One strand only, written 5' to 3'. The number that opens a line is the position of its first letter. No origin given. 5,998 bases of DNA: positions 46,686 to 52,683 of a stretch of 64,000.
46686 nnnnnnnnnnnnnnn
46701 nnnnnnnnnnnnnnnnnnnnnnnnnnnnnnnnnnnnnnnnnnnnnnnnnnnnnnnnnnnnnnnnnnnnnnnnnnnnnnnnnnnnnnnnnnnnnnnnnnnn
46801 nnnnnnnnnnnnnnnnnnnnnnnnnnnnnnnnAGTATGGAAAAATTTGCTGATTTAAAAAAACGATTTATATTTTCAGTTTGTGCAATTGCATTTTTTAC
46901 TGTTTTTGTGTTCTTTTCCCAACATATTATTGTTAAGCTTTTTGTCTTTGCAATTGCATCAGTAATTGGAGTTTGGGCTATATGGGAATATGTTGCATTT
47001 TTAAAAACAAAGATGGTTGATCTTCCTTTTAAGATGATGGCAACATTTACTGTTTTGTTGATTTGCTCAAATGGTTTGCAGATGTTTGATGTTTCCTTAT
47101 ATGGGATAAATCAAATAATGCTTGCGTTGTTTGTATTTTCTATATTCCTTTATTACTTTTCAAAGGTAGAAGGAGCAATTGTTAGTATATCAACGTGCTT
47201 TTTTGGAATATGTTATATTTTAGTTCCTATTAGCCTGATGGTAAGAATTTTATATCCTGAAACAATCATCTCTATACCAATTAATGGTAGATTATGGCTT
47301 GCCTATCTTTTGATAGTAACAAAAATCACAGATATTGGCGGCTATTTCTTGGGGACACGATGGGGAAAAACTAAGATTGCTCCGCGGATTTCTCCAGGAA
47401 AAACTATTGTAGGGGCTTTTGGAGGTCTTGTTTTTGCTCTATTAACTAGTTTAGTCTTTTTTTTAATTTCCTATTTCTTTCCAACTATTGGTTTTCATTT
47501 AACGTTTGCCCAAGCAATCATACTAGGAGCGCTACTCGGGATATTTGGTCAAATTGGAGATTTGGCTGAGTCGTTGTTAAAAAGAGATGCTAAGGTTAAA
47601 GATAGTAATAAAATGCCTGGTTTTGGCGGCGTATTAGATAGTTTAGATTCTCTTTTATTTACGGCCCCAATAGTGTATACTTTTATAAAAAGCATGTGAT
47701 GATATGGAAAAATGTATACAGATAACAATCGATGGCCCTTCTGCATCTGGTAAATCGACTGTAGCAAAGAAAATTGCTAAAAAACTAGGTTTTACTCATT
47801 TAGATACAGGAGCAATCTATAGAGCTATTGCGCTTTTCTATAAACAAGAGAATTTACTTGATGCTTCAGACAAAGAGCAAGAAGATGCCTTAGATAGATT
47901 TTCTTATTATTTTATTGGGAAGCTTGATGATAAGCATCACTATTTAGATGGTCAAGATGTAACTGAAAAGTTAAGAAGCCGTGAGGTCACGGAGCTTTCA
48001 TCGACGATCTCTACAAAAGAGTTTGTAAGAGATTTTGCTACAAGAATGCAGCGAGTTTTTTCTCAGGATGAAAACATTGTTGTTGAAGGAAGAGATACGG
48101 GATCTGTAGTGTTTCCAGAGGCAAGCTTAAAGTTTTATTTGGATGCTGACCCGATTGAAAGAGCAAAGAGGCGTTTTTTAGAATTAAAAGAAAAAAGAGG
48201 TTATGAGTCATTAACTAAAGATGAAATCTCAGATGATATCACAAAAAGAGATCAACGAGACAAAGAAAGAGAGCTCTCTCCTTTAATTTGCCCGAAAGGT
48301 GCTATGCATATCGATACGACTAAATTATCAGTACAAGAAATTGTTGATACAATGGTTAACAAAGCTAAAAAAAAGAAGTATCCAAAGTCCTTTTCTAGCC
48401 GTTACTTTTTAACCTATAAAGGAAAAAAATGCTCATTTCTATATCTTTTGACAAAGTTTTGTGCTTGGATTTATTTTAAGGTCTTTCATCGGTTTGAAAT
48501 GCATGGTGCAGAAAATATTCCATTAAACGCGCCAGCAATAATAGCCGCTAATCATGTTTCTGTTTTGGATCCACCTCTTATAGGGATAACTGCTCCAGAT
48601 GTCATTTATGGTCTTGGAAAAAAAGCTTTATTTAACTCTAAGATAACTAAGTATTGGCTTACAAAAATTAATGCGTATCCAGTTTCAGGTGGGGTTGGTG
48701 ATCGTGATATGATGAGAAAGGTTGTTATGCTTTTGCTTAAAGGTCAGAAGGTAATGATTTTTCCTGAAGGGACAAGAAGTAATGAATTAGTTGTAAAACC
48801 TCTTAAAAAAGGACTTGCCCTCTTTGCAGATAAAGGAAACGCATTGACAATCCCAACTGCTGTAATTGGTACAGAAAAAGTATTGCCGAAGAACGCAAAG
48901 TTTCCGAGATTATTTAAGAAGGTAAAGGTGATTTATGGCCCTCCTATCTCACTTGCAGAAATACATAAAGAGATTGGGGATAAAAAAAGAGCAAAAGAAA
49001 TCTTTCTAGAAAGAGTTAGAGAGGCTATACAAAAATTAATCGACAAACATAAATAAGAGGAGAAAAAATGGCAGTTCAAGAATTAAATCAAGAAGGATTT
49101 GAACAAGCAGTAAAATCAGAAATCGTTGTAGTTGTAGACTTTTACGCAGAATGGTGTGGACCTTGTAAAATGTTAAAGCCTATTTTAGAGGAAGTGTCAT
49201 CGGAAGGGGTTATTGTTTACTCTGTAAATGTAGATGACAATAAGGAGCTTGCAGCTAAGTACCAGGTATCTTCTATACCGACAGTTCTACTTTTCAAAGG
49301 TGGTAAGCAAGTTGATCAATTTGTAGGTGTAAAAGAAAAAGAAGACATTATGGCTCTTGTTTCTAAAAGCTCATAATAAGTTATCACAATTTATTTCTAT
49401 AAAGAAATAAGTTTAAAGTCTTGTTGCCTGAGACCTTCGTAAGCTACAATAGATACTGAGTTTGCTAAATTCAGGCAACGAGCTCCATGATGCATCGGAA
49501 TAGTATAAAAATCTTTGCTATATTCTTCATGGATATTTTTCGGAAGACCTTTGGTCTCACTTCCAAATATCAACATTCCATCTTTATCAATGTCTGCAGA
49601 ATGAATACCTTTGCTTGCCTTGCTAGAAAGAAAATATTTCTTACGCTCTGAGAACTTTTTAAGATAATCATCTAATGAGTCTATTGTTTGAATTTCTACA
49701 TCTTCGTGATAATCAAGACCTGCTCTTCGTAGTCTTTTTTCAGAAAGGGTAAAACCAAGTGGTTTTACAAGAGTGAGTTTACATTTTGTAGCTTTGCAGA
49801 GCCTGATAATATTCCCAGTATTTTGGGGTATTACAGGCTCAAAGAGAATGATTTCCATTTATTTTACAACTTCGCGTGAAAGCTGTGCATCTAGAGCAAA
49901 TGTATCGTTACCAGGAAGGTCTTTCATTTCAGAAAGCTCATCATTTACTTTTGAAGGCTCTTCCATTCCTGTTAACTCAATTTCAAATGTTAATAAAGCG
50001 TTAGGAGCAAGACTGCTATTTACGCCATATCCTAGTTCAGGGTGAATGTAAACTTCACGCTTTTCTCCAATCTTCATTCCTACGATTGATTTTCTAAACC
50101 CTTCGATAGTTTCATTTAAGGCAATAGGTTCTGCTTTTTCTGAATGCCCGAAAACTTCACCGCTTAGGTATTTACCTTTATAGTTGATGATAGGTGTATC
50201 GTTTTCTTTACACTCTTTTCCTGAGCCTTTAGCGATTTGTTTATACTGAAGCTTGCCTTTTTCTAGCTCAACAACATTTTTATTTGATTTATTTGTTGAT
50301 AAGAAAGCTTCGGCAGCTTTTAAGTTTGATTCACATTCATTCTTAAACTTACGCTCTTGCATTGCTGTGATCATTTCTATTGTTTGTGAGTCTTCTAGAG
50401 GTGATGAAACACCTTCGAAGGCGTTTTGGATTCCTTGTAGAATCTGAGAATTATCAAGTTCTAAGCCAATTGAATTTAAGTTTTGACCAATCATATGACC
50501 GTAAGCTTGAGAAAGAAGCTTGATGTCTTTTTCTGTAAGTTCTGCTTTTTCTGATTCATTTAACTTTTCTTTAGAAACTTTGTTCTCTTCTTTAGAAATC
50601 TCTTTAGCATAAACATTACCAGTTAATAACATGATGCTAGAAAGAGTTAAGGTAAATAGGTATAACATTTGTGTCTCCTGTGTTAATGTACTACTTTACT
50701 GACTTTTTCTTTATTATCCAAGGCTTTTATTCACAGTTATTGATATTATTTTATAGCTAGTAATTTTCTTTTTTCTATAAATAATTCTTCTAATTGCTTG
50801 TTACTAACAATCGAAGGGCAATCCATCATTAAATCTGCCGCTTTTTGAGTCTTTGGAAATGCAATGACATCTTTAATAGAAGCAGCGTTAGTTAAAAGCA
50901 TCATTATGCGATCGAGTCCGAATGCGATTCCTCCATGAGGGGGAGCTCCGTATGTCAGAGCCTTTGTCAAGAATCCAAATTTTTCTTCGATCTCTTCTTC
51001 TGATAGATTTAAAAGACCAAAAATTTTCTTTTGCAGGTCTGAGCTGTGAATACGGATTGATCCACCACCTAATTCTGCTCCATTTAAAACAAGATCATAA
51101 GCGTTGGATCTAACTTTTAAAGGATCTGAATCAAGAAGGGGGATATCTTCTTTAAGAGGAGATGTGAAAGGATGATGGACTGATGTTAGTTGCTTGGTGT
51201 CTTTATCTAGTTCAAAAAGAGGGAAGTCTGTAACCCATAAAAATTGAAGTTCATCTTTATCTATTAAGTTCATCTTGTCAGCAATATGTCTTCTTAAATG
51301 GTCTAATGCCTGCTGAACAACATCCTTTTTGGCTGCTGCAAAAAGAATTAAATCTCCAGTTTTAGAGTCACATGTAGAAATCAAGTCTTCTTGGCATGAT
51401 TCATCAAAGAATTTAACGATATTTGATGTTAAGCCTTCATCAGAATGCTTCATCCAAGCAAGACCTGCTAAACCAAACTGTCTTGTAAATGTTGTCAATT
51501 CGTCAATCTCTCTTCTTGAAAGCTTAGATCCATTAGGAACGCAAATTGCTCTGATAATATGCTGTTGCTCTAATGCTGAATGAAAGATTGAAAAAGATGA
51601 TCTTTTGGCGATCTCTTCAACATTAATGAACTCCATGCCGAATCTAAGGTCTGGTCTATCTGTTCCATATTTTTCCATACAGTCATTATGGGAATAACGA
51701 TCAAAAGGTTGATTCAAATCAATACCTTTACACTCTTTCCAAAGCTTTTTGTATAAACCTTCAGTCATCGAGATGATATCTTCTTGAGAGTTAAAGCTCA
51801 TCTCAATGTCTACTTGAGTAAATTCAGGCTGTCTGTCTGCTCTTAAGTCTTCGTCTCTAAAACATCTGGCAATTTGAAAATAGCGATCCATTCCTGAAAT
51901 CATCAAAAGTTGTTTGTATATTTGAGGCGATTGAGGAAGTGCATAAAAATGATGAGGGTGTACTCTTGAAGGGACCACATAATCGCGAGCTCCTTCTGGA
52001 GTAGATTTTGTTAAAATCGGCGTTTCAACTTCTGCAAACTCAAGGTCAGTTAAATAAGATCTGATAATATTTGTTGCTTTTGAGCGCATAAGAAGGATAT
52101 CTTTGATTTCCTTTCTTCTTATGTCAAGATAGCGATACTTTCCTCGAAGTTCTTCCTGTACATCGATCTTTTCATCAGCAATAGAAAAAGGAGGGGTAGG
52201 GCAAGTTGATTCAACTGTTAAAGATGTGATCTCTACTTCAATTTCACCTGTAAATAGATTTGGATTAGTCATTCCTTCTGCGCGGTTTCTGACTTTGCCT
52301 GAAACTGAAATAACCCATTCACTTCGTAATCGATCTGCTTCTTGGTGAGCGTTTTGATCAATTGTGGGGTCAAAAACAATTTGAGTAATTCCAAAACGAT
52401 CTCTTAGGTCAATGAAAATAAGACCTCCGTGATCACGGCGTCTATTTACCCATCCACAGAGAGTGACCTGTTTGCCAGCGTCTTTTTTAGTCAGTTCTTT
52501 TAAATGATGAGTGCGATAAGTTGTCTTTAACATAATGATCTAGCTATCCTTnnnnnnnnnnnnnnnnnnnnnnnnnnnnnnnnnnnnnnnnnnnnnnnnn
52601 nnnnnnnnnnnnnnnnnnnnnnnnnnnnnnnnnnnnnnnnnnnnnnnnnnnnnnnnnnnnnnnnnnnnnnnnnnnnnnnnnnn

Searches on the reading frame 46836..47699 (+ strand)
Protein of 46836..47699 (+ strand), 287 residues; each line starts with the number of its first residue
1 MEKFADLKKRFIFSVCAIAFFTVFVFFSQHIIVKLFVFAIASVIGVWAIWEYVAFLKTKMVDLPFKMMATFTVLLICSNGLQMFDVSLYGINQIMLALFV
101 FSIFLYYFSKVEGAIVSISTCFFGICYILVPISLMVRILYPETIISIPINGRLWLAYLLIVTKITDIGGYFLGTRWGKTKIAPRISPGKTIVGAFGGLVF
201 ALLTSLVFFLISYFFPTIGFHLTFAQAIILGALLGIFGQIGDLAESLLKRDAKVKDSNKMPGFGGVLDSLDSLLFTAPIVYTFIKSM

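Call 84: search_protein_families(library=pfam, proteins=[window:46836-47699:+], max_evalue=0.00001)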
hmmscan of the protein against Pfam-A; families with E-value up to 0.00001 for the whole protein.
window:46836-47699:+ (287 aa): 1 family
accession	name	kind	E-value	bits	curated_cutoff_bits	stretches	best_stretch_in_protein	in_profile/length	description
PF01148.25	CTP_transf_1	-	9.5e-51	173.6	24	1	8-286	1-263/264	Cytidylyltransferase family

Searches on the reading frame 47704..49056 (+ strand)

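Call 84: search_protein_families(library=pfam, proteins=[window:47704-49056:+], max_evalue=0.00001)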
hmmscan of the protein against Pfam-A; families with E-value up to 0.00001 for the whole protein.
window:47704-49056:+ (450 aa): 5 families
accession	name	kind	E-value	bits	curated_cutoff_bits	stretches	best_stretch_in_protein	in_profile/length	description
PF02224.24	Cytidylate_kin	-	8.5e-64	215.6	26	1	7-222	1-210/211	Cytidylate kinase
PF01553.26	Acyltransferase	-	4.9e-20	72.1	23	1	263-386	1-130/132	Acyltransferase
PF13189.12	Cytidylate_kin2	-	5.1e-11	43.5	28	1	7-188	2-152/176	Cytidylate kinase-like family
PF13207.12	AAA_17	-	3.6e-08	34.2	27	1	11-47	2-38/136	AAA domain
PF13238.12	AAA_18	-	2.2e-07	31.8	29.4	1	7-169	1-115/128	AAA domain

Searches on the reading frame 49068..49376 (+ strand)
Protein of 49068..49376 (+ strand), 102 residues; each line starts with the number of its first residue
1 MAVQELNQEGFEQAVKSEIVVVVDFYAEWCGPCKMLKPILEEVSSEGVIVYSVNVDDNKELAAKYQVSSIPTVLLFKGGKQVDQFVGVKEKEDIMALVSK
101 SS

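Call 84: search_protein_families(library=pfam, proteins=[window:49068-49376:+], max_evalue=0.00001)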
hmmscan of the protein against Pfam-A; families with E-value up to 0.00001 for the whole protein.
window:49068-49376:+ (102 aa): 3 families
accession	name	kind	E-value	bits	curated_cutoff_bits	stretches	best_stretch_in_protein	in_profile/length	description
PF00085.26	Thioredoxin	-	4.7e-29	100.9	23.5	1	3-99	2-102/103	Thioredoxin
PF13098.12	Thioredoxin_2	-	5.8e-09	36.7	27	1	20-96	7-102/104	Thioredoxin-like domain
PF13905.12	Thioredoxin_8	-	4.4e-07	30.6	27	0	49-80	61-92/94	Thioredoxin-like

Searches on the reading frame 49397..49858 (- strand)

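Call 84: search_protein_families(library=pfam, proteins=[window:49397-49858:-], max_evalue=0.00001)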
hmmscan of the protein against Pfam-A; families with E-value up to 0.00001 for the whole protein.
window:49397-49858:- (153 aa): 1 family
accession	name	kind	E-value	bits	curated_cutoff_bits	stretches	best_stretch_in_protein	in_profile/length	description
PF00588.24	SpoU_methylase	-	4.6e-30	105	29.7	1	3-140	4-142/142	SpoU rRNA Methylase family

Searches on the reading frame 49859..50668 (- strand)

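Call 84: search_protein_families(library=pfam, proteins=[window:49859-50668:-], max_evalue=0.00001)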
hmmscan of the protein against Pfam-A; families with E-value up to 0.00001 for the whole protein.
window:49859-50668:- (269 aa): 2 families
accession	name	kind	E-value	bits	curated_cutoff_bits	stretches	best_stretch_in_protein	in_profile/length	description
PF00254.34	FKBP_C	-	1.2e-16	61.3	21.1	1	152-232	3-93/94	FKBP-type peptidyl-prolyl cis-trans isomerase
PF01346.23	FKBP_N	-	1.7e-15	58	22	1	52-143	4-96/97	Domain amino terminal to FKBP-type peptidyl-prolyl isomerase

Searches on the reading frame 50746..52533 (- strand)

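Call 43: search_protein_families(library=ncbifam, proteins=[window:50746-52533:-])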
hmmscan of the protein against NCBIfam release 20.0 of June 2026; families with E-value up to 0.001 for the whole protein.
window:50746-52533:- (595 aa): 17 families
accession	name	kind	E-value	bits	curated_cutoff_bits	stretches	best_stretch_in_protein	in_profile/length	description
NF001750.0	PRK00476.1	equivalog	1.6e-255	849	443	1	4-589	2-587/590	aspartate--tRNA ligase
TIGR00459.1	aspS_bact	equivalog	2.9e-228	759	373.85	1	7-589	3-584/586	aspartate--tRNA ligase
NF009460.0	PRK12820.1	equivalog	2.6e-186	620.9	1379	1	13-585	28-614/723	bifunctional aspartyl-tRNA synthetase/aspartyl/glutamyl-tRNA amidotransferase subunit C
NF003483.0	PRK05159.1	equivalog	1.1e-64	219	353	2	6-267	3-257/438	aspartate--tRNA(Asn) ligase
TIGR00458.1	aspS_nondisc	equivalog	1.7e-58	198.6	368.4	2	12-268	4-253/428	aspartate--tRNA(Asn) ligase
NF001756.1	PRK00484.1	subfamily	8.2e-46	156.7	468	2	10-315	41-345/488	lysine--tRNA ligase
TIGR00499.1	lysS_bact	equivalog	3.6e-44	151.2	427.6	2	9-317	42-331/496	lysine--tRNA ligase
NF002821.0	PRK02983.1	equivalog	1.7e-38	132.3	742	2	6-262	645-893/1102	bifunctional lysylphosphatidylglycerol synthetase/lysine--tRNA ligase LysX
NF003037.0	PRK03932.1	equivalog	2e-38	132.5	414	2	11-267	6-261/451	asparagine--tRNA ligase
TIGR00457.1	asnS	equivalog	8.2e-37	127.1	342.6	2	15-268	11-264/455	asparagine--tRNA ligase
NF009101.0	PRK12445.1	subfamily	2.4e-28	98.9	1026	2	95-270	133-307/505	lysine--tRNA ligase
TIGR00462.1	genX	equivalog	3.2e-21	76.1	286.9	2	149-313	3-163/304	EF-P lysine aminoacylase EpmA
NF006828.0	PRK09350.1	equivalog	4.1e-19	69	264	2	145-311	14-184/325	elongation factor P--(R)-beta-lysine ligase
NF005052.0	PRK06462.1-1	equivalog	1.9e-11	43.6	368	1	125-273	29-181/353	asparagine synthetase A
NF005054.0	PRK06462.1-4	equivalog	3.4e-11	42.8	309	1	135-293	13-193/318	asparagine synthetase A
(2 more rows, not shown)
